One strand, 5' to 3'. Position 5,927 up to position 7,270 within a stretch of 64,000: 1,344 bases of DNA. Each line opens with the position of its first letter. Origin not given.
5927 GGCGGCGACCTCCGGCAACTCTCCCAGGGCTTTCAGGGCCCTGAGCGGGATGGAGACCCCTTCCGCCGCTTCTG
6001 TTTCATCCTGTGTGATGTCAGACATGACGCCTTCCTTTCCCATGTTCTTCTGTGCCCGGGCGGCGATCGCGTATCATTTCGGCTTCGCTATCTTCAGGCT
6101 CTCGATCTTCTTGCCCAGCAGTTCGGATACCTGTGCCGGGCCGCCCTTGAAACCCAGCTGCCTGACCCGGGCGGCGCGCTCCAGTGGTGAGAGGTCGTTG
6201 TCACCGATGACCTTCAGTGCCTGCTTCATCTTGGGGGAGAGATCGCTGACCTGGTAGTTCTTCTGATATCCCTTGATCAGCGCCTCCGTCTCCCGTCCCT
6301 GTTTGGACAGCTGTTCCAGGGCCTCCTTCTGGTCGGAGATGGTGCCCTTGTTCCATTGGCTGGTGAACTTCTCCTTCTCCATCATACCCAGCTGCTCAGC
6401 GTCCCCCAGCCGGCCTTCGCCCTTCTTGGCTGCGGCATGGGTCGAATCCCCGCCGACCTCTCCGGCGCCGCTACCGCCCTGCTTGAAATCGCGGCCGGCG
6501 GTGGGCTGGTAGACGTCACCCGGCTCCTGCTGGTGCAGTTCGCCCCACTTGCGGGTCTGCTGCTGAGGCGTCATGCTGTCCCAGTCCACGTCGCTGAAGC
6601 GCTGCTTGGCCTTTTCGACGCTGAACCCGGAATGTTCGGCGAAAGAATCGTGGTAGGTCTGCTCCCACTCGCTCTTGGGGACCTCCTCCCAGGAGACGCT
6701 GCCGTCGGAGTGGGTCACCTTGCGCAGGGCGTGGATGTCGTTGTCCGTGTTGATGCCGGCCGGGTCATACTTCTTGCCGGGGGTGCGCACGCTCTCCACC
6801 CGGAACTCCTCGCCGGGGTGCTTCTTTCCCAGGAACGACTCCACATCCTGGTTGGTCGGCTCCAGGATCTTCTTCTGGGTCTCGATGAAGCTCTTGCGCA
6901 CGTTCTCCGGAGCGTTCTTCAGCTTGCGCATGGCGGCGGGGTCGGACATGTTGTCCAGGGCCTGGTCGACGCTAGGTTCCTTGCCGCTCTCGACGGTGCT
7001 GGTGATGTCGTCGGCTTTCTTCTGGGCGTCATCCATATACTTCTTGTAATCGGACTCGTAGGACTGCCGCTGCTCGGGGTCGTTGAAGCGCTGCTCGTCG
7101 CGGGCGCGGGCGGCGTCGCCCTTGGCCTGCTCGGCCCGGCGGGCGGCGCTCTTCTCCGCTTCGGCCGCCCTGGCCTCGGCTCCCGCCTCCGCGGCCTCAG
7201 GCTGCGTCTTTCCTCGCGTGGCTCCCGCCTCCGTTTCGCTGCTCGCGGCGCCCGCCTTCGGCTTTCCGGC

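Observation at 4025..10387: Uncharacterised five-gene membrane operon: Yip1 + 4-TM protein + giant toxin-like protein + two zinc-ribbon proteins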

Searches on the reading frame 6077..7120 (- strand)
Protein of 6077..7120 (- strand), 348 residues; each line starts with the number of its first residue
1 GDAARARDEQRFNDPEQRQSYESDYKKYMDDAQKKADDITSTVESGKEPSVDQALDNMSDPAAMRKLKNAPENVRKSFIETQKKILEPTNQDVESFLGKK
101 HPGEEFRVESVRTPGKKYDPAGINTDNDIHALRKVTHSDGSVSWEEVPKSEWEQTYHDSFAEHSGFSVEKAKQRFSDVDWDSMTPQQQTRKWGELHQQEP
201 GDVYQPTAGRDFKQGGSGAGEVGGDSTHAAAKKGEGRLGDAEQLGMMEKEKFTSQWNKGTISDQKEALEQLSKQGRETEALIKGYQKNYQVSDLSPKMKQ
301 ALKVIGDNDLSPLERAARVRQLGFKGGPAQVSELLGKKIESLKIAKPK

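Call 17: search_protein_representatives(protein=window:6077-7120:-)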
Query: 348 residues. Proteins with E-value up to 0.001 (for the whole library): 165; up to 1e-10: 76; up to 1e-30: 25. The best 150 are listed.
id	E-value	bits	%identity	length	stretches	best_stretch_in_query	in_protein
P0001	1.7e-225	764.1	100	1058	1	1-348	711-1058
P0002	1.6e-161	553.8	73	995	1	1-348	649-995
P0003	4.9e-69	249.8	45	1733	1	22-346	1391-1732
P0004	1.1e-62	229.0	43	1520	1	12-346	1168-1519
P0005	2.5e-58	214.6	37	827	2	22-345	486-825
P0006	3.1e-58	214.3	41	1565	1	21-345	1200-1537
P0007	8.4e-58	212.9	41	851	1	21-335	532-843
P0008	3.4e-57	210.9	41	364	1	23-346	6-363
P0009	9.4e-57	209.4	40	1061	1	18-346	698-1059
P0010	1.3e-56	209.0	39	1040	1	24-345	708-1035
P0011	2.6e-55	204.7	36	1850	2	11-346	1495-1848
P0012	4.6e-55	203.9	39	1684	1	20-347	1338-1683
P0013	2.3e-53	198.3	40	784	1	22-334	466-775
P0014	8.7e-52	193.1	40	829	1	13-333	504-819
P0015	1.5e-51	192.3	42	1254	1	23-347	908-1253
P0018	4.4e-48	180.9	42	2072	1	22-328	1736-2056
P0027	3.0e-30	122.3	34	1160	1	51-346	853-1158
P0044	7.2e-21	91.5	38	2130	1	43-316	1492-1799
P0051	4.9e-17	78.9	37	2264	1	50-289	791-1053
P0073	1.7e-11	60.7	30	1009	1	52-348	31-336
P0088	1.6e-09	54.1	29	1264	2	49-273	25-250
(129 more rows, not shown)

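Call 24: find_homologous_proteins(query=A1, max_evalue=0.00001)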
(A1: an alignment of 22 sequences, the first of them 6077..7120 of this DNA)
Query A1 (22 sequences) (348 aa, profile of the alignment): 2 proteins with E <= 0.00001 among 8000 candidates.
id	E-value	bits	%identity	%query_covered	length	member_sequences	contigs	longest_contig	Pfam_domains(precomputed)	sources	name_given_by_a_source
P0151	1.4e-72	263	31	84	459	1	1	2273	-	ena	-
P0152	1.5e-71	259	29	89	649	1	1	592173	-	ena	-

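Call 27: find_related_loci(query=A2, collection=genome_contigs, flank=10000)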
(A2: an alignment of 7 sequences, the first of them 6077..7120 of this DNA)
Query A2 (348 aa) in genome_contigs; peptide patterns used: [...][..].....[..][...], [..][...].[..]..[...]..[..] (x = any residue, [..] = any of these).
89 stretches matched a pattern; 20 encode a relative of the query (tblastn E <= 1e-3); 20 distinct loci.
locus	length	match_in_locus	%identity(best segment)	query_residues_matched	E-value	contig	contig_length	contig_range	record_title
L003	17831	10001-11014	41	25-345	2e-77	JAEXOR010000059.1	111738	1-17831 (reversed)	MAG: Bacillota bacterium isolate OH_HBrB_152 k127_2116362, whole genome shotgun sequence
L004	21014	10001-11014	39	25-345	4e-73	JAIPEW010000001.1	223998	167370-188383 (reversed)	MAG: Clostridiales bacterium isolate Tobar18m-G8 Tobar18m-C3, whole genome shotgun sequence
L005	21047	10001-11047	40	6-346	6e-73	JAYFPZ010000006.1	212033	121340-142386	MAG: Syntrophomonadaceae bacterium isolate CA_145 c_CA_000000059797, whole genome shotgun sequence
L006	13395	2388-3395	41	25-346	1e-71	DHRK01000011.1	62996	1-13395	MAG TPA_asm: Syntrophomonas sp. UBA5314 UBA5314_contig_61, whole genome shotgun sequence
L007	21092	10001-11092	39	25-346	8e-70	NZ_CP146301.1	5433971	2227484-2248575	Sporomusa ovata DSM 2662 chromosome, complete genome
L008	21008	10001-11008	41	25-346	2e-69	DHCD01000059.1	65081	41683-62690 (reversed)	MAG TPA_asm: Syntrophomonas sp. UBA4911 UBA4911_contig_1314, whole genome shotgun sequence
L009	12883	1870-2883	37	25-346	7e-67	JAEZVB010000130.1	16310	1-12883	MAG: Bacillota bacterium isolate OH_PFB_106 k127_478401, whole genome shotgun sequence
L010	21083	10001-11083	37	11-348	8e-66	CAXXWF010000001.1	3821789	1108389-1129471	MAG: Syntrophomonadaceae bacterium isolate 510d5e25-0d66-4dd2-8cb2-8a0e7e1720a4 genome assembly, contig: contig_1, whole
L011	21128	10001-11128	37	6-348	2e-64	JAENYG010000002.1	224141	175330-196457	MAG: Syntrophomonas sp. isolate B5_bin.5 B5_bin5_NODE_23_length_224141_cov_51.887351, whole genome shotgun sequence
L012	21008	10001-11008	39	25-346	2e-64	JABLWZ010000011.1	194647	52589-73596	MAG: Bacillota bacterium isolate Ch109 contig11, whole genome shotgun sequence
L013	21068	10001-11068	37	25-346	9e-65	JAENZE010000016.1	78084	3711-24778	MAG: Syntrophomonas sp. isolate BL5_bin.17 BL5_bin17_NODE_132_length_78084_cov_84.288111, whole genome shotgun sequence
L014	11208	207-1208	35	25-343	6e-61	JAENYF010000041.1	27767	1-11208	MAG: Desulfoscipio geothermicus isolate B5_bin.4 B5_bin4_NODE_421_length_27767_cov_10.744768, whole genome shotgun seque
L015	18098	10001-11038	36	15-343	2e-60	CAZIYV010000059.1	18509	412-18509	MAG TPA_asm: uncultured Pelotomaculum sp. isolate SRP302447_co2_772 genome assembly, contig: NODE_8388_length_18509_cov_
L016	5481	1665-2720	37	25-324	2e-59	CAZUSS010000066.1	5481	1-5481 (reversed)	MAG TPA_asm: uncultured Syntrophomonadaceae bacterium isolate SRP192927_co8_259 genome assembly, contig: NODE_16262_leng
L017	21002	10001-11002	35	25-343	1e-58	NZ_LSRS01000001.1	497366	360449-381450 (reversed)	Sporotomaculum syntrophicum strain FB SPSYN_contig000001, whole genome shotgun sequence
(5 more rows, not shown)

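Call 34: search_protein_families(library=pfam, proteins=[L017:1606-3180:-, L017:3291-3584:+, L017:10989-12161:+, L017:12179-13234:+, L017:13268-14518:+, L017:14576-15163:+, L017:15181-17079:+, L017:17101-17784:+, L007:100-1548:+, L007:1689-2228:+], max_evalue=0.01)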
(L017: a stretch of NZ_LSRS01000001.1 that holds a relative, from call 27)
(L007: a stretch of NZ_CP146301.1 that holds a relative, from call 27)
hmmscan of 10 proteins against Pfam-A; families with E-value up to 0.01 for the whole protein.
L017:1606-3180:- (524 aa): 0 families

L017:3291-3584:+ (97 aa): 0 families

L017:10989-12161:+ (390 aa): 4 families
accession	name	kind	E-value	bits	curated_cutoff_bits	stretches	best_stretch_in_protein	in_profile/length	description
PF13240.11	Zn_Ribbon_1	-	3.9e-06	26.9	25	1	368-390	1-23/23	zinc-ribbon domain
PF12773.13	DZR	-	0.00036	21.1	27.3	1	365-388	11-32/45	Double zinc ribbon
PF13248.11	Zn_ribbon_3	-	0.00091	19.1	27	1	369-388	5-24/26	zinc-ribbon domain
PF17032.10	Zn_ribbon_15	-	0.0079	17.4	28.9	0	365-387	51-73/73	zinc-ribbon family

L017:12179-13234:+ (351 aa): 3 families
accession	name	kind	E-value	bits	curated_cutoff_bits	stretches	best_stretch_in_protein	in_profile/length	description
PF13240.11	Zn_Ribbon_1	-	1.7e-07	31.2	25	1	6-27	1-22/23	zinc-ribbon domain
PF12773.13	DZR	-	9.2e-05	23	27.3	1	7-25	27-45/45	Double zinc ribbon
PF13248.11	Zn_ribbon_3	-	0.00021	21.1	27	1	7-25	5-23/26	zinc-ribbon domain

L017:13268-14518:+ (416 aa): 0 families

L017:14576-15163:+ (195 aa): 1 family
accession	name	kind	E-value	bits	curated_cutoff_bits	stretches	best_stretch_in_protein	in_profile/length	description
PF04011.17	LemA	-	5.7e-60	201.9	26.2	1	45-195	1-149/149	LemA family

L017:15181-17079:+ (632 aa): 2 families
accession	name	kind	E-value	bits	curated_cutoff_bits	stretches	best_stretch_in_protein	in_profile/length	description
PF20990.2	DUF2207_C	-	1.9e-50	172.3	33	1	302-551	3-247/247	Predicted membrane protein (DUF2207) C-terminal domain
PF09972.14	DUF2207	-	2.2e-30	106.6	24.4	1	42-226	4-172/172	Predicted membrane protein (DUF2207) N-terminal domain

L017:17101-17784:+ (227 aa): 2 families
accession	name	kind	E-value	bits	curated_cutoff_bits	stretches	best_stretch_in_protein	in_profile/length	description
PF13240.11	Zn_Ribbon_1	-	0.0011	19.2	25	1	3-23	2-22/23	zinc-ribbon domain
PF12773.13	DZR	-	0.0012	19.4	27.3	1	3-25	1-23/45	Double zinc ribbon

L007:100-1548:+ (482 aa): 3 families
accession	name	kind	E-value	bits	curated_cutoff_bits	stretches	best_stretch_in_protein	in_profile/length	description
PF00196.25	GerE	-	2.1e-15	56.5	23.5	1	419-472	3-56/57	Bacterial regulatory proteins, luxR family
PF08281.18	Sigma70_r4_2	-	4.1e-05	23.6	25.7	1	415-456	7-49/54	Sigma-70, region 4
PF04545.22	Sigma70_r4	-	0.0022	17.9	24.1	0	415-456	1-43/50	Sigma-70, region 4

L007:1689-2228:+ (179 aa): 0 families

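Call 35: predict_structure(alignment_id=A1)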
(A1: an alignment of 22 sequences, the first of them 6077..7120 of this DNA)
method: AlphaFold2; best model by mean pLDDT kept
length: 348 residues; sequences in the alignment: 22
mean_pLDDT: 91.6   pTM: 0.87
mean pLDDT of the five models: 91.6, 90.3, 88.9, 88.0, 87.9
residues with pLDDT >= 90: 279; 70-90: 50; 50-70: 10; < 50: 9
segments of 3 or more residues with pLDDT < 50: 215-223
pLDDT, mean of each block of 10 residues (from residue 1): 71 88 96 98 98 97 96 97 97 98 95 76 86 93 91 98 98 96 98 95 76 52 70 92 93 93 96 97 97 98 97 96 96 98 95
secondary structure, 60 per line:
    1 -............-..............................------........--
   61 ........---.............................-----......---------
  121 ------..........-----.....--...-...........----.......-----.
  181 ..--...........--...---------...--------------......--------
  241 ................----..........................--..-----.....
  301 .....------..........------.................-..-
elements in order: H2-13 H15-44 H51-58 H61-68 H72-100 E106-111 E127-136 E142-146 H153-163 H168-174 H185-195 E198-200 H227-232 H241-256 H261-286 H296-305 H312-321 H328-344

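Call 37: fold_search(model_id=the predicted structure, library=pdb)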
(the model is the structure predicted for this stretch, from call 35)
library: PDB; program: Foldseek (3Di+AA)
matches with E <= 10: 143; with E <= 0.001: 0
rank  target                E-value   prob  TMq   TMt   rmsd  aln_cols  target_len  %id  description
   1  5xns_A                1.2e-01  0.44  0.15  0.14  18.4       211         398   11  Crystal structure of the Smc head domain with an extended coiled coil bound to the C-terminal domain of ScpA derived f (released 2017-08-02)
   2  5z68_D                3.6e-01  0.21  0.16  0.15  13.0       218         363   11  Structure of the recombination mediator protein RecF-ATP in RecFOR pathway (released 2018-04-18)
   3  6qj0                  4.6e-01  0.28  0.16  0.14  19.0       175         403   15  Crystal structure of the C. thermophilum condensin Smc2 ATPase head (crystal form II) (released 2019-07-03)
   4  8f2r_E                5.2e-01  0.11  0.09  0.13  25.3       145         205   13  Human CCC complex (released 2023-05-24)
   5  5z68_C                5.7e-01  0.20  0.17  0.16  13.2       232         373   11  Structure of the recombination mediator protein RecF-ATP in RecFOR pathway (released 2018-04-18)
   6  6z01_B                5.7e-01  0.06  0.10  0.08  20.1       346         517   10  DNA Topoisomerase (released 2021-11-17)
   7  5z69_A                6.0e-01  0.20  0.17  0.16  12.7       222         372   10  Structure of the recombination mediator protein RecF-ATPrS in RecFOR pathway (released 2018-10-17)
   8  6z01_A                7.2e-01  0.04  0.10  0.08  20.3       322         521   13  DNA Topoisomerase (released 2021-11-17)
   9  6qj1                  7.6e-01  0.05  0.10  0.08  25.0       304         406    9  Crystal structure of the C. thermophilum condensin Smc2 ATPase head (crystal from I) (released 2019-07-03)
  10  6z03_A                8.0e-01  0.05  0.11  0.09  20.5       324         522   11  DNA Topoisomerase (released 2021-11-17)
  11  4i99_B                9.6e-01  0.18  0.15  0.16  10.6       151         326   11  Crystal structure of the SmcHead bound to the C-winged helix domain of ScpA (released 2013-01-30)
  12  7sqc_R1               9.6e-01  0.06  0.14  0.05  23.9       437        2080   11  Ciliary C1 central pair apparatus isolated from Chlamydomonas reinhardtii (released 2022-04-13)
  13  8rob_A                1.2e+00  0.28  0.19  0.18  14.3       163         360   10  Human cohesin SMC1A-HD(longCC-EQ)/RAD21-C complex - ATPgS-Mg-bound conformation (released 2024-09-11)
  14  8esd_F                1.2e+00  0.21  0.09  0.31  13.0        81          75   20  Crystal structure of COMMD7-COMMD9-COMMD5-COMMD10 tetramer (released 2023-05-24)
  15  2o5v                  1.3e+00  0.12  0.16  0.16  16.1       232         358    9  Recombination mediator RecF (released 2007-02-06)
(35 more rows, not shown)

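Call 39: find_encoding_contigs(protein=P0002, flank=10000, max_places=3)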
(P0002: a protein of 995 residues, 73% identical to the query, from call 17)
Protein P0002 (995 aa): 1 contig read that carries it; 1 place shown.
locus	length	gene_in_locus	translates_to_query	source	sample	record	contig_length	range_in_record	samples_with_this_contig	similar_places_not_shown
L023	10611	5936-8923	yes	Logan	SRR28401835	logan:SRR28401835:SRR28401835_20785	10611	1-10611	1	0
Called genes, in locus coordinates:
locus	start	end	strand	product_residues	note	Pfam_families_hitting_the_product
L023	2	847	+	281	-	?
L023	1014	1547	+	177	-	PF01814:Hemerythrin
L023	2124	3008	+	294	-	PF02596:DUF169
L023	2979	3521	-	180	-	-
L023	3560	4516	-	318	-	PF13240:Zn_Ribbon_1 (weak)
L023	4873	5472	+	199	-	PF04893:Yip1 (weak)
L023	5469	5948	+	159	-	-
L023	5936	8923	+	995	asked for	-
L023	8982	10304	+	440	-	PF12773:DZR, PF13240:Zn_Ribbon_1 (faint), PF13248:Zn_ribbon_3 (faint), PF24460:DUF7575 (faint), PF24463:DUF7577 (faint)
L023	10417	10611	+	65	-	?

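Call 40: find_encoding_contigs(protein=P0010, flank=10000, max_places=2)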
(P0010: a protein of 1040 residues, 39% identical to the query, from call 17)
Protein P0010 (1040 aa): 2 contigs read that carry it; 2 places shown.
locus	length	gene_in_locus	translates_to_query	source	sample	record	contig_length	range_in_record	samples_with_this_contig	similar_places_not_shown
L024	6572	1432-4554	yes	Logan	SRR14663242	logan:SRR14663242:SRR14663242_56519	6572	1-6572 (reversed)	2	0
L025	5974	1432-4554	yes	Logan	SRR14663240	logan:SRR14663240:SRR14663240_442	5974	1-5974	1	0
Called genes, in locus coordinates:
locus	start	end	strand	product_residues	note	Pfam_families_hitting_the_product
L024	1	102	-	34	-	?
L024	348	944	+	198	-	-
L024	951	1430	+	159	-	-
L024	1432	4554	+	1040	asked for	-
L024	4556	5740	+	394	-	PF13248:Zn_ribbon_3 (weak), PF13240:Zn_Ribbon_1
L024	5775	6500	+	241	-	-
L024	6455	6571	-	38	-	?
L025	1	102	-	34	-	?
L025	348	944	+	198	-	-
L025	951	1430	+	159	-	-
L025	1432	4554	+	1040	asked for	-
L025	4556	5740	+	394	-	PF13248:Zn_ribbon_3 (weak), PF13240:Zn_Ribbon_1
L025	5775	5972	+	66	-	?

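Call 41: find_encoding_contigs(protein=P0007, flank=10000, max_places=2)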
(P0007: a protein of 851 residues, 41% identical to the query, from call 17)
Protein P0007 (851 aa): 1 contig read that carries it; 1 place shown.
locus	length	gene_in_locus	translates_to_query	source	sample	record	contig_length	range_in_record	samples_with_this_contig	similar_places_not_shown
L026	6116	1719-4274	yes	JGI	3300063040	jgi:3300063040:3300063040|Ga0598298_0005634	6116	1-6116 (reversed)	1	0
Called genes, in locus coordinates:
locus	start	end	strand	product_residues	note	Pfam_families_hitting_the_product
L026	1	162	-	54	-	?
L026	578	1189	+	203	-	-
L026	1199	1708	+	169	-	-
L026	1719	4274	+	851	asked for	-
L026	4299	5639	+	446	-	PF12773:DZR, PF13240:Zn_Ribbon_1 (weak)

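Call 42: find_encoding_contigs(protein=P0073, flank=10000, max_places=2)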
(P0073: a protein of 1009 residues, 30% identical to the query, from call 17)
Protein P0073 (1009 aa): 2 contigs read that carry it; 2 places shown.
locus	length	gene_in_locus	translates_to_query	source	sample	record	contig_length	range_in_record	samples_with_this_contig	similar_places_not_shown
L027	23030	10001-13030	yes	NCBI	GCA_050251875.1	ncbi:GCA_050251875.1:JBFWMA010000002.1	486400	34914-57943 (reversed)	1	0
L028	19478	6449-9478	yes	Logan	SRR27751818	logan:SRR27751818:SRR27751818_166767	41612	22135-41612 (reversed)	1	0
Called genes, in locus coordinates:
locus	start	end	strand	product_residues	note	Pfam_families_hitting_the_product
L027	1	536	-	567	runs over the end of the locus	PF01262:AlaDh_PNT_C (weak), PF01494:FAD_binding_3 (weak), PF03486:HI0933_like (weak), PF07992:Pyr_redox_2, PF00890:FAD_binding_2, PF01266:DAO, PF12831:FAD_oxidored, PF13450:NAD_binding_8 (weak), +2 more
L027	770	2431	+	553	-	PF06505:XylR_N, PF02830:V4R, PF00158:Sigma54_activat, PF14532:Sigma54_activ_2, PF07728:AAA_5 (weak), PF25601:AAA_lid_14, PF02954:HTH_8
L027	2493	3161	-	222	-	PF01292:Ni_hydr_CYTB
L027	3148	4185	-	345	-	PF09719:C_GCAxxG_C_C (weak)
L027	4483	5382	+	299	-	PF00126:HTH_1, PF03466:LysR_substrate, PF12727:PBP_like (weak)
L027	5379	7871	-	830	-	PF03924:CHASE, PF00989:PAS, PF08448:PAS_4, PF13426:PAS_9, PF00989:PAS (weak), PF13426:PAS_9, PF00512:HisKA, PF02518:HATPase_c, +3 more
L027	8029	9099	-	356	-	-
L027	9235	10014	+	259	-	PF14559:TPR_19 (weak)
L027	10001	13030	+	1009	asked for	-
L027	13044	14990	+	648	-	-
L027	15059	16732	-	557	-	PF07603:Lcl_C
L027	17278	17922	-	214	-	PF00072:Response_reg, PF00196:GerE, PF02796:HTH_7 (faint), PF08281:Sigma70_r4_2 (weak), PF13384:HTH_23 (weak)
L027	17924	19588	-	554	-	PF16927:HisKA_7TM, PF02518:HATPase_c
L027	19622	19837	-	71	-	-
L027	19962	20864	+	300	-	PF00126:HTH_1, PF03466:LysR_substrate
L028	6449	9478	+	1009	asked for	-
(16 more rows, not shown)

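Call 55: search_protein_families(library=pfam, proteins=[P0003, P0044, P0051, P0073, P0088, P0027], max_evalue=0.001)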
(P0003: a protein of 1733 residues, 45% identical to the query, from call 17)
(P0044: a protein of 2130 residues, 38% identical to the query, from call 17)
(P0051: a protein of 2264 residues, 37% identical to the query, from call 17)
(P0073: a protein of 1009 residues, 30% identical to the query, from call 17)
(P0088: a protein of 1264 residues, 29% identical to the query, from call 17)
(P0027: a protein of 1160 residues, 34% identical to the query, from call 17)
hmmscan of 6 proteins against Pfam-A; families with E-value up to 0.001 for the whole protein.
P0003 (1733 aa): 0 families

P0044 (2130 aa): 0 families

P0051 (2264 aa): 0 families

P0073 (1009 aa): 0 families

P0088 (1264 aa): 0 families

P0027 (1160 aa): 0 families

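Call 59: search_solved_structures(query=A1, max_evalue=1)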
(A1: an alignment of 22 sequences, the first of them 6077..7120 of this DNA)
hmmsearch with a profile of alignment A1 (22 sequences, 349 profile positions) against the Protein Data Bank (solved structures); distinct sequences matched with E-value up to 1: 3.
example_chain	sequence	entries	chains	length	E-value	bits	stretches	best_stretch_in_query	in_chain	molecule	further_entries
2lf6_A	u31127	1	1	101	0.49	12.6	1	258-315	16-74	Effector protein hopAB1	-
4f7g_B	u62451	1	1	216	0.73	12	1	227-304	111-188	Talin-1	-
4aqz_A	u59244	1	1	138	0.84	11.8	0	80-145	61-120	TYPE IV PILUS BIOGENESIS AND COMPETENCE PROTEIN PILQ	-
